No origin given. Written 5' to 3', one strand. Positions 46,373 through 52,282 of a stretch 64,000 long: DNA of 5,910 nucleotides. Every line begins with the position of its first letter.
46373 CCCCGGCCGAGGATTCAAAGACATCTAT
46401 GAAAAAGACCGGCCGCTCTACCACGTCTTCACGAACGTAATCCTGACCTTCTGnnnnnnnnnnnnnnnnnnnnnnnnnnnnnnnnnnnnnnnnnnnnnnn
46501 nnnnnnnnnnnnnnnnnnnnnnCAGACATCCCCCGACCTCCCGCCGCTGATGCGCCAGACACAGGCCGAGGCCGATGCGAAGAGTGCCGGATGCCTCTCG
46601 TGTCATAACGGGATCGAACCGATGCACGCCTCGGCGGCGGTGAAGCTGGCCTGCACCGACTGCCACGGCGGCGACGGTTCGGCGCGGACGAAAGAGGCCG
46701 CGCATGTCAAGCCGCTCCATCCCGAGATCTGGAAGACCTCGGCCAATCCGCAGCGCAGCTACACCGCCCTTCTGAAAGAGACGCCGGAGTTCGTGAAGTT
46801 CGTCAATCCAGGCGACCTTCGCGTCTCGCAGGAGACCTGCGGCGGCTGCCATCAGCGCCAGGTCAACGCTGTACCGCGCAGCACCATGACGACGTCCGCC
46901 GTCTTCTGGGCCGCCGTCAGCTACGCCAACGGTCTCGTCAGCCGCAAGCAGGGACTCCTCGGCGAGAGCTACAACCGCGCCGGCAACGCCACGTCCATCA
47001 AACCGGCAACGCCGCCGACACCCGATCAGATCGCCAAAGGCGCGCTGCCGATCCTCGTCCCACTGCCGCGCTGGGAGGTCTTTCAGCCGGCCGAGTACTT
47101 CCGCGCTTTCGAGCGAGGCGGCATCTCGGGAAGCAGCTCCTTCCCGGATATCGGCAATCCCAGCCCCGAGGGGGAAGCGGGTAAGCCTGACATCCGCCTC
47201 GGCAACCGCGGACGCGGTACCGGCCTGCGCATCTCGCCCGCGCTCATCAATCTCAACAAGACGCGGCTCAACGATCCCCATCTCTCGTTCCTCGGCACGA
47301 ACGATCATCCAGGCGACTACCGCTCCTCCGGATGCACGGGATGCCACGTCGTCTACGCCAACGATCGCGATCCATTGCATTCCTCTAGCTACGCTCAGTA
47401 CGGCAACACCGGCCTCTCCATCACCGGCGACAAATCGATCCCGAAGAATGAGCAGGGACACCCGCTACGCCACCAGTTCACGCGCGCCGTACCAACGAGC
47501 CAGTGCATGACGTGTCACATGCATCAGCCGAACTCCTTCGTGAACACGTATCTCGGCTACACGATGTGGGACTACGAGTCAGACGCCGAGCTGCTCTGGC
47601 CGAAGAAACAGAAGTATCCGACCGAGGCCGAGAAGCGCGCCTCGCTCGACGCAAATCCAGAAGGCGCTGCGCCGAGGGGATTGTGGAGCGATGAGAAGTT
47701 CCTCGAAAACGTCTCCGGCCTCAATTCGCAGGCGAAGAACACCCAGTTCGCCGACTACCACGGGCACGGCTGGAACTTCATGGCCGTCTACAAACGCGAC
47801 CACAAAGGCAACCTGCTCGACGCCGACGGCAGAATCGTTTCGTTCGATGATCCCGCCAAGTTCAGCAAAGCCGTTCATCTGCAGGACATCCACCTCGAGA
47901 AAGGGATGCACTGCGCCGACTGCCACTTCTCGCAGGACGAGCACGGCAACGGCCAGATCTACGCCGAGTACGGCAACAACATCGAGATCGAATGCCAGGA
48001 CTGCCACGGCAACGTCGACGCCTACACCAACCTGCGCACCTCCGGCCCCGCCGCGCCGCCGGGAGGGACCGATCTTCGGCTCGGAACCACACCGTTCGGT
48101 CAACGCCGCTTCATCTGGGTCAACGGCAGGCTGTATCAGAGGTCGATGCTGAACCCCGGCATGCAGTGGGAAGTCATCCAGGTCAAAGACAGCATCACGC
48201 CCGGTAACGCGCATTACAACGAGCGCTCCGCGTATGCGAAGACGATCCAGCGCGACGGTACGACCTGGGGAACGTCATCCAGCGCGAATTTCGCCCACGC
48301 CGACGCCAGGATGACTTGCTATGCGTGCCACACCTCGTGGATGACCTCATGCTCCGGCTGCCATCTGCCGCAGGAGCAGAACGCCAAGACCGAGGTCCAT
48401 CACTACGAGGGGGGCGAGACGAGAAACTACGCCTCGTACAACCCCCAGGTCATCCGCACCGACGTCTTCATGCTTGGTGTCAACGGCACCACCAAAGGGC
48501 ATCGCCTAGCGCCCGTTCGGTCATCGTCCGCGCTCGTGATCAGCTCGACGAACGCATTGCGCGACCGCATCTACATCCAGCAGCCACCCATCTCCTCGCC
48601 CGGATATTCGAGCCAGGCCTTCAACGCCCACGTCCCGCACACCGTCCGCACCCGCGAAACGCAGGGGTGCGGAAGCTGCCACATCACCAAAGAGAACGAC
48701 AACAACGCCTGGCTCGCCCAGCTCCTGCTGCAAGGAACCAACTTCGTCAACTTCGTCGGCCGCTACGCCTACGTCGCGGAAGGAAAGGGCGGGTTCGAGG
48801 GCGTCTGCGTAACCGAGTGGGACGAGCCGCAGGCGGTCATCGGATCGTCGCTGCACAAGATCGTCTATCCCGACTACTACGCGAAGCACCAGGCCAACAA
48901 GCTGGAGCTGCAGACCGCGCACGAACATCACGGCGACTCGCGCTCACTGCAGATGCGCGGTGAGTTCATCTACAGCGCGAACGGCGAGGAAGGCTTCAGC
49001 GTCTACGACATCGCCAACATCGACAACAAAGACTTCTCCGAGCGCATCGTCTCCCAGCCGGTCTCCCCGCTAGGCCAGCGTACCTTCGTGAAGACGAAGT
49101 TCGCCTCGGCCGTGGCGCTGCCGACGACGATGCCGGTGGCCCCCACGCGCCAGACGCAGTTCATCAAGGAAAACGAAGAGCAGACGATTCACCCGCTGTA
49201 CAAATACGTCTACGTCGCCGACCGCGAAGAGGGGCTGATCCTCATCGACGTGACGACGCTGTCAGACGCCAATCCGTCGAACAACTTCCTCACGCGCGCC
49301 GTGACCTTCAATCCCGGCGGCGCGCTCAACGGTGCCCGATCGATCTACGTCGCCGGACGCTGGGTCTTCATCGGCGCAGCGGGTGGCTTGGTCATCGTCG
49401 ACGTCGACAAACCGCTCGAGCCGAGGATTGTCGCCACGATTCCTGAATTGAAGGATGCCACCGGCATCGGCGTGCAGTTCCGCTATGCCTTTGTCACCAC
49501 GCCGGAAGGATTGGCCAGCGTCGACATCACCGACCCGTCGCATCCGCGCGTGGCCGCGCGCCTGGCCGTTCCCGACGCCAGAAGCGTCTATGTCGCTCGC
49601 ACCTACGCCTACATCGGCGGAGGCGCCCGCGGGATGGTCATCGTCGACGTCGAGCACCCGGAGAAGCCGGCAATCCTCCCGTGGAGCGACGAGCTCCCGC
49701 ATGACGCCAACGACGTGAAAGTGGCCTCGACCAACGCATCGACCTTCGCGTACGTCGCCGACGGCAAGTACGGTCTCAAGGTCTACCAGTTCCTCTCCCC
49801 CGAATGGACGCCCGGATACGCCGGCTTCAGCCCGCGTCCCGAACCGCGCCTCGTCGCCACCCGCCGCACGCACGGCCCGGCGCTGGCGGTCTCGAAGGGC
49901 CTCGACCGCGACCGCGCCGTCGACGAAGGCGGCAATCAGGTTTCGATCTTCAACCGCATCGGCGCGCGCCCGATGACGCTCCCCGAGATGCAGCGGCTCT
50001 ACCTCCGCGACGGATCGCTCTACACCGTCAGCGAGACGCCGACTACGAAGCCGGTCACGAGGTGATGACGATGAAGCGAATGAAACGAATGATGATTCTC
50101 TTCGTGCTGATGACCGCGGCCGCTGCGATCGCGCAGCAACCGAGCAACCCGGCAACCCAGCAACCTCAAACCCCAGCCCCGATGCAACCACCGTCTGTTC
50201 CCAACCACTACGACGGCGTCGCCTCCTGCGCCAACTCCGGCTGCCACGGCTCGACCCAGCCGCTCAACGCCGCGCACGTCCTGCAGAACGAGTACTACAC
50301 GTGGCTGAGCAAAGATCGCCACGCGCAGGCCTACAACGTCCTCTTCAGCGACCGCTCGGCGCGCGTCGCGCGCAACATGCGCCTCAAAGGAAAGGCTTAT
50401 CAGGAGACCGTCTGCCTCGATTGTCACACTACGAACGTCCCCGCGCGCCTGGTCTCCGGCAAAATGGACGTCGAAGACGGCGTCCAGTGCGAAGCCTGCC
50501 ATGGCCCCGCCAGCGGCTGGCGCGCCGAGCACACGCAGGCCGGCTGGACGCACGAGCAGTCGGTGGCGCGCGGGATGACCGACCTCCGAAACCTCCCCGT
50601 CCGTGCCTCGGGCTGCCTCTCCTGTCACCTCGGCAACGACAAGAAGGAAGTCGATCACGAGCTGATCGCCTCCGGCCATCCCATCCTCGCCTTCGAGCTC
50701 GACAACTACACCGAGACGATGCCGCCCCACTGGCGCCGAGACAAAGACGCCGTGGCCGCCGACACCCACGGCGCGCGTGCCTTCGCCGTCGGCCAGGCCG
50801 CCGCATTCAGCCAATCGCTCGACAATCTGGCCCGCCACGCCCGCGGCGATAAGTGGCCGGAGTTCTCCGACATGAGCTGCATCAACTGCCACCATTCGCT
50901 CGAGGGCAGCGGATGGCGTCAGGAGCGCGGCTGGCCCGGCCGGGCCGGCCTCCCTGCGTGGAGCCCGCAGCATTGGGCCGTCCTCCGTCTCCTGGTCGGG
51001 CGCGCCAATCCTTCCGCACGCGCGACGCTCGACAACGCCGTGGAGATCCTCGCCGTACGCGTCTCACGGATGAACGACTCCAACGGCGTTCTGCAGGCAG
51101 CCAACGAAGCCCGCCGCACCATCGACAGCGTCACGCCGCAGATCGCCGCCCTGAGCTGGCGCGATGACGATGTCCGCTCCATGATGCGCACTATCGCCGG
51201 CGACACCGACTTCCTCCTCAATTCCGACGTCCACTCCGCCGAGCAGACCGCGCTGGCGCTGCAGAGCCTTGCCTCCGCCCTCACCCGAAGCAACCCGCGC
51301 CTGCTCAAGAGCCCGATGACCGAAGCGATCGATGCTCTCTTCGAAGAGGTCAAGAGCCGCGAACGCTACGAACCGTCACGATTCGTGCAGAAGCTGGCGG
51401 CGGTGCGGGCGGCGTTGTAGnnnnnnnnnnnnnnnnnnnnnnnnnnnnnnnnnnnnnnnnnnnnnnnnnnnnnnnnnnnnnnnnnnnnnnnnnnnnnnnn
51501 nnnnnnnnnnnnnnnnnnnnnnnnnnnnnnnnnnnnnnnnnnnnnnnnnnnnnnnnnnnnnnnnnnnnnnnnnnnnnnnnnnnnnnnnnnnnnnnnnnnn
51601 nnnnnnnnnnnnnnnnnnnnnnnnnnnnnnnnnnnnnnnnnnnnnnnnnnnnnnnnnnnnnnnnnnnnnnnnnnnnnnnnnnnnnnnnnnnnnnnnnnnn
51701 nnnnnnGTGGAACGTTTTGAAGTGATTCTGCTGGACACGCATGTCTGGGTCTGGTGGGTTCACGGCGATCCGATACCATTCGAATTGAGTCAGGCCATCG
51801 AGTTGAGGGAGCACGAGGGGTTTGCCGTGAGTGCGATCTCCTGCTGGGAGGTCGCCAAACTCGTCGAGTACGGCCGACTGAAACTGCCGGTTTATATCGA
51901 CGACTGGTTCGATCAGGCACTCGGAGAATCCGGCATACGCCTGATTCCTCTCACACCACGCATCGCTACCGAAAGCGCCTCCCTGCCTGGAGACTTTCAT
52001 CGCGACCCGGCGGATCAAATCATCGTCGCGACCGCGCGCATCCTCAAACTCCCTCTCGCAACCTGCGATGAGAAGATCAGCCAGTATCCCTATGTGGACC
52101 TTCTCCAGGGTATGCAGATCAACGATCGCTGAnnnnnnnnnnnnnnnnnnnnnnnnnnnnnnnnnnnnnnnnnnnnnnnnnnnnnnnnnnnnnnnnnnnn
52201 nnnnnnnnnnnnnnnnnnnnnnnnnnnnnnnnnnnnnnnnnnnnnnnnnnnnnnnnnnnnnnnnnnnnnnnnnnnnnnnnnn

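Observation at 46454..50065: Multihaem cytochrome fused to an LVIVD-repeat beta-propeller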

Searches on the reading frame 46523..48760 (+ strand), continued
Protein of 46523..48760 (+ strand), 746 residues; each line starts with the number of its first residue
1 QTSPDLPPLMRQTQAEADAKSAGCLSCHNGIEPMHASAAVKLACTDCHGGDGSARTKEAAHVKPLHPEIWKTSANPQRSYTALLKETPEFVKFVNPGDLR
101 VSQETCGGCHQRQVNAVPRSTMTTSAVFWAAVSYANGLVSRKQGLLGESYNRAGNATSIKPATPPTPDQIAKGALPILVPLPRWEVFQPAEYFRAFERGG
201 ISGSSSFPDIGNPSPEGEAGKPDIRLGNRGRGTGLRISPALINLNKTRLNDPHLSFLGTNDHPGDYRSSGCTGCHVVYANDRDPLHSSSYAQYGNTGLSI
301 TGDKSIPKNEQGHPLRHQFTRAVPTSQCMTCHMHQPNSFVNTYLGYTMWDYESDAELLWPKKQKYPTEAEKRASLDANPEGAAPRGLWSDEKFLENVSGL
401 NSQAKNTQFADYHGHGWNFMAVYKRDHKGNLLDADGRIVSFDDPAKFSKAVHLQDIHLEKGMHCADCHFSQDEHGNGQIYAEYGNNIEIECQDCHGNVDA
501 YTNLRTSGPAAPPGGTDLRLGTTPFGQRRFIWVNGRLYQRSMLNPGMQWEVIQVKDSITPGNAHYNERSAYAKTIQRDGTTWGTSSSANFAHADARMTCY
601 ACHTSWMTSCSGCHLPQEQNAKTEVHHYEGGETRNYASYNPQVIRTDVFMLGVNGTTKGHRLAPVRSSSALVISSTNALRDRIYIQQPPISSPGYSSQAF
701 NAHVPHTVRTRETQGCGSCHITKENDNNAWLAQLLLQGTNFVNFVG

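Call 50: search_solved_structures(query=A4, max_evalue=1, show_alignments=0)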
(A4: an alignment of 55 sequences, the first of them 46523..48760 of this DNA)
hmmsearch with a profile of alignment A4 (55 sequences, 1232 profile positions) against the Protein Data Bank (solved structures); distinct sequences matched with E-value up to 1: 3.
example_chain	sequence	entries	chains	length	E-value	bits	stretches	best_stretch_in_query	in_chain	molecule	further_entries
2ozy_A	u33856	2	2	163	0.00029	21.8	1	44-151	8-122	Cytochrome c-type protein nrfB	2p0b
9l08_A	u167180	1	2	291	0.065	14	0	43-149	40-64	Covalently Connected Cytochrome c555 trimer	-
9ylb_B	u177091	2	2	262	0.31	11.7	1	671-738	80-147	Ubiquitin-conjugating enzyme E2 Z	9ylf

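Call 72: search_protein_families(library=pfam, proteins=[L026:4412-8137:+, L037:3429-7205:+], max_evalue=0.001)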
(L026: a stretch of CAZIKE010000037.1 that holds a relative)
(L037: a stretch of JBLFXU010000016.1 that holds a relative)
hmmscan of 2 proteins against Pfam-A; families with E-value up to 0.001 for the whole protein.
L026:4412-8137:+ (1241 aa): 4 families
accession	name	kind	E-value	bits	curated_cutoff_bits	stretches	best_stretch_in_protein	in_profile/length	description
PF08309.17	LVIVD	-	1.5e-19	69.4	20.2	1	1079-1111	5-37/42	LVIVD repeat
PF14537.11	Cytochrom_c3_2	-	2.5e-08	34.7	25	0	504-550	2-41/79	Cytochrome c3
PF22113.1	Mtrc-MtrF_II-IV_dom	-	0.00014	21.9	30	0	43-136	7-93/176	Outer membrane cytochrome MtrC/MtrF-like, domains II/IV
PF14522.11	Cytochrome_C7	-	0.00026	21.2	24.8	0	501-549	5-55/67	Cytochrome c7 and related cytochrome c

L037:3429-7205:+ (1258 aa): 3 families
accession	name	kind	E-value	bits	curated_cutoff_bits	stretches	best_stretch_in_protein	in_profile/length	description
PF08309.17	LVIVD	-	3.9e-17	61.8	20.2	0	1105-1142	4-41/42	LVIVD repeat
PF14522.11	Cytochrome_C7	-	6.8e-09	35.9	24.8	0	527-573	6-54/67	Cytochrome c7 and related cytochrome c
PF14537.11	Cytochrom_c3_2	-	2e-07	31.8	25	0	67-104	6-41/79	Cytochrome c3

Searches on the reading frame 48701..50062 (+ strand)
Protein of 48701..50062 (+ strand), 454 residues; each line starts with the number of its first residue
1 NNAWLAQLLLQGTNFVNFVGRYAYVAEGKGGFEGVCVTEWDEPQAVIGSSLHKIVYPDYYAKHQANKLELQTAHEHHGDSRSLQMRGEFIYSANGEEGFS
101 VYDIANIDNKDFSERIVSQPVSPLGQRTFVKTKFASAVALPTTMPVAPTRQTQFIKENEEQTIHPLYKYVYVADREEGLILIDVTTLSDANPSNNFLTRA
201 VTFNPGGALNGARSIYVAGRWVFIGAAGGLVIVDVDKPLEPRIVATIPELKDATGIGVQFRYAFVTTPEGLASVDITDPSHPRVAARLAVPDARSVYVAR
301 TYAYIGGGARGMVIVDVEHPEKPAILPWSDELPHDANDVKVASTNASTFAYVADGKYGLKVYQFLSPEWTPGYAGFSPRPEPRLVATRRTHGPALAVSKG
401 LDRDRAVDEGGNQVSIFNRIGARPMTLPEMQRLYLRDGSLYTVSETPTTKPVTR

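Call 37: predict_structure(alignment_id=A3)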
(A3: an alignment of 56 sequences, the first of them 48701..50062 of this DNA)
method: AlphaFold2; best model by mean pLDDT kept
length: 454 residues; sequences in the alignment: 56
mean_pLDDT: 87.3   pTM: 0.89
mean pLDDT of the five models: 87.3, 86.8, 86.1, 85.1, 83.0
residues with pLDDT >= 90: 274; 70-90: 115; 50-70: 55; < 50: 10
segments of 3 or more residues with pLDDT < 50: 416-422
pLDDT, mean of each block of 10 residues (from residue 1): 76 78 96 95 92 96 98 93 92 97 84 61 81 97 74 53 81 99 88 88 98 94 97 96 98 94 96 93 97 96 97 96 94 95 91 98 91 81 97 95 62 51 64 81 70 59
secondary structure, 60 per line:
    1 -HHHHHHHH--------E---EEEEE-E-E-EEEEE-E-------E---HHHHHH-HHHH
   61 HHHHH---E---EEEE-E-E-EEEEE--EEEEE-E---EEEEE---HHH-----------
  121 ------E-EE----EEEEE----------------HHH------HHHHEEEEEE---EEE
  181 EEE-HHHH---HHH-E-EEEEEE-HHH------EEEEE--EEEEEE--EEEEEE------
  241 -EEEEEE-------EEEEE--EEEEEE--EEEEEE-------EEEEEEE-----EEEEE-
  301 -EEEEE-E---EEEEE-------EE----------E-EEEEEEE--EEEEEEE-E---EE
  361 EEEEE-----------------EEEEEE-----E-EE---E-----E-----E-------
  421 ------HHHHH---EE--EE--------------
elements in order: H2-9 E22-26 E32-36 H50-55 H57-65 E73-76 E82-86 E89-93 E99-103 E135-139 H165-168 E169-174 E178-183 H185-188 E198-203 E214-218 E221-226 E229-234 E242-247 E255-259 E262-267 E270-275 E283-289 E295-299 E302-306 E312-316 E338-344 E347-353 E359-365 E383-388 H427-431

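Call 42: fold_search(model_id=the predicted structure, library=pdb)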
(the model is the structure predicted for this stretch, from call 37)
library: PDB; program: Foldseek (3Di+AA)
matches with E <= 10: 1785; with E <= 0.001: 1211
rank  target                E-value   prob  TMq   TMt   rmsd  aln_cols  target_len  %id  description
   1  2ovr_B                1.9e-08  1.00  0.44  0.45   6.2       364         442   10  Structure of the Skp1-Fbw7-CyclinEdegN complex (released 2007-04-24)
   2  7t1z_B                2.7e-08  1.00  0.44  0.45   6.3       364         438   10  Structure of the Fbw7-Skp1-MycNdegron complex (released 2022-02-16)
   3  6m90_A                2.7e-08  1.00  0.43  0.48   6.9       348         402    9  Monophosphorylated pSer33 b-Catenin peptide, b-TrCP/Skp1, NRX-2776 ternary complex (released 2019-04-03)
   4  6m92_A                3.0e-08  1.00  0.43  0.48   7.0       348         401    9  Monophosphorylated pSer33 b-Catenin peptide, b-TrCP/Skp1, NRX-2663 ternary complex (released 2019-04-03)
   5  6m93_A                3.1e-08  1.00  0.43  0.48   6.7       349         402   10  Monophosphorylated pSer33 b-Catenin peptide, b-TrCP/Skp1, NRX-1933 ternary complex (released 2019-04-03)
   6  6wnx_G                3.9e-08  1.00  0.43  0.48   6.3       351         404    9  FBXW11-SKP1 in complex with a pSer33/pSer37 Beta-Catenin peptide (released 2020-05-06)
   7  6zqd_UA               3.9e-08  1.00  0.45  0.27  10.7       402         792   10  Cryo-EM structure of the 90S pre-ribosome from Saccharomyces cerevisiae, state Post-A1 (released 2020-09-23)
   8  6wnx_D                5.4e-08  1.00  0.43  0.48   6.3       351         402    9  FBXW11-SKP1 in complex with a pSer33/pSer37 Beta-Catenin peptide (released 2020-05-06)
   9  8jx8_B                5.4e-08  1.00  0.34  0.13  17.8       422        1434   13  rat megalin head (released 2024-06-19)
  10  5gje_B                7.0e-08  1.00  0.32  0.25  17.9       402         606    9  Three-dimensional reconstruction of human LRP6 ectodomain complexed with Dkk1 (released 2017-01-18)
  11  3s2k_B                7.0e-08  1.00  0.32  0.25  17.9       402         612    9  Structural basis of Wnt signaling inhibition by Dickkopf binding to LRP5/6. (released 2011-11-02)
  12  9zpd_A                7.4e-08  1.00  0.43  0.20  15.1       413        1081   13  Cryo-EM structure of human PI3KC3-C2 in complex with Rubicon Middle Region of C terminus (released 2025-12-24)
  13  7t1y_B                8.3e-08  1.00  0.45  0.46   6.1       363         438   10  Structure of the Fbw7-Skp1-MycCdegron complex (released 2022-02-16)
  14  1p22_A                9.2e-08  1.00  0.46  0.52   4.6       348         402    9  Structure of a beta-TrCP1-Skp1-beta-catenin complex: destruction motif binding and lysine specificity on the SCFbeta-T (released 2003-07-08)
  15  9y6s_7K               9.7e-08  1.00  0.43  0.17   8.4       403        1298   10  96-nm repeat of the Leishmania tarentolae doublet microtubule (released 2025-12-17)
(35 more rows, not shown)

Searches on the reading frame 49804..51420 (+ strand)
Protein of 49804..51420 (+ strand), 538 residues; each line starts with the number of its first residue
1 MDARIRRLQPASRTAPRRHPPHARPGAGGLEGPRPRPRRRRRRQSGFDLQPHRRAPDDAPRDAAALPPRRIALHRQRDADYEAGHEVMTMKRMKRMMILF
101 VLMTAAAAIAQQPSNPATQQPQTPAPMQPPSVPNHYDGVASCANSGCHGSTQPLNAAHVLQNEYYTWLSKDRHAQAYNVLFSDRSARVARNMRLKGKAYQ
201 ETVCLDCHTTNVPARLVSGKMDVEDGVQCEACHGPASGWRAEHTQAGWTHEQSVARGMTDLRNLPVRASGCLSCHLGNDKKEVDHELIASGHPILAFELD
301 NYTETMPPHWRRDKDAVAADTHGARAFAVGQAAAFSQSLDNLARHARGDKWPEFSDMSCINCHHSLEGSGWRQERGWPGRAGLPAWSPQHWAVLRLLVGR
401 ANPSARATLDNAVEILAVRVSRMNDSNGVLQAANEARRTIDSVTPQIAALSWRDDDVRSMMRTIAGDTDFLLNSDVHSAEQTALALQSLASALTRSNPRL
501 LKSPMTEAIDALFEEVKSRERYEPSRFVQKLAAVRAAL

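Call 8: search_protein_families(library=pfam, proteins=[window:49804-51420:+], max_evalue=0.01)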
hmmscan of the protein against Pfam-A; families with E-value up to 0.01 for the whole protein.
window:49804-51420:+ (538 aa): 3 families
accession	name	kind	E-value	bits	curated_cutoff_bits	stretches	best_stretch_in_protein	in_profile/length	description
PF13435.11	Cytochrome_C554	-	5.9e-11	43.6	20.8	1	161-234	7-84/84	Cytochrome c554 and c-prime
PF14522.11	Cytochrome_C7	-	3.8e-05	23.9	24.8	1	220-283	6-56/67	Cytochrome c7 and related cytochrome c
PF14537.11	Cytochrom_c3_2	-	0.0017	19.2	25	0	201-281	6-70/79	Cytochrome c3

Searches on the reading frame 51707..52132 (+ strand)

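Call 98: search_protein_families(library=pfam, proteins=[window:51707-52132:+], max_evalue=0.01)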
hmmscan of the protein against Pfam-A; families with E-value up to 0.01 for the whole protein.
window:51707-52132:+ (141 aa): 1 family
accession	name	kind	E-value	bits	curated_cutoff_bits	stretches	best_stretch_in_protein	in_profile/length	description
PF01850.27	PIN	-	6.2e-16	59.5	23.6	1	7-127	1-117/120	PIN domain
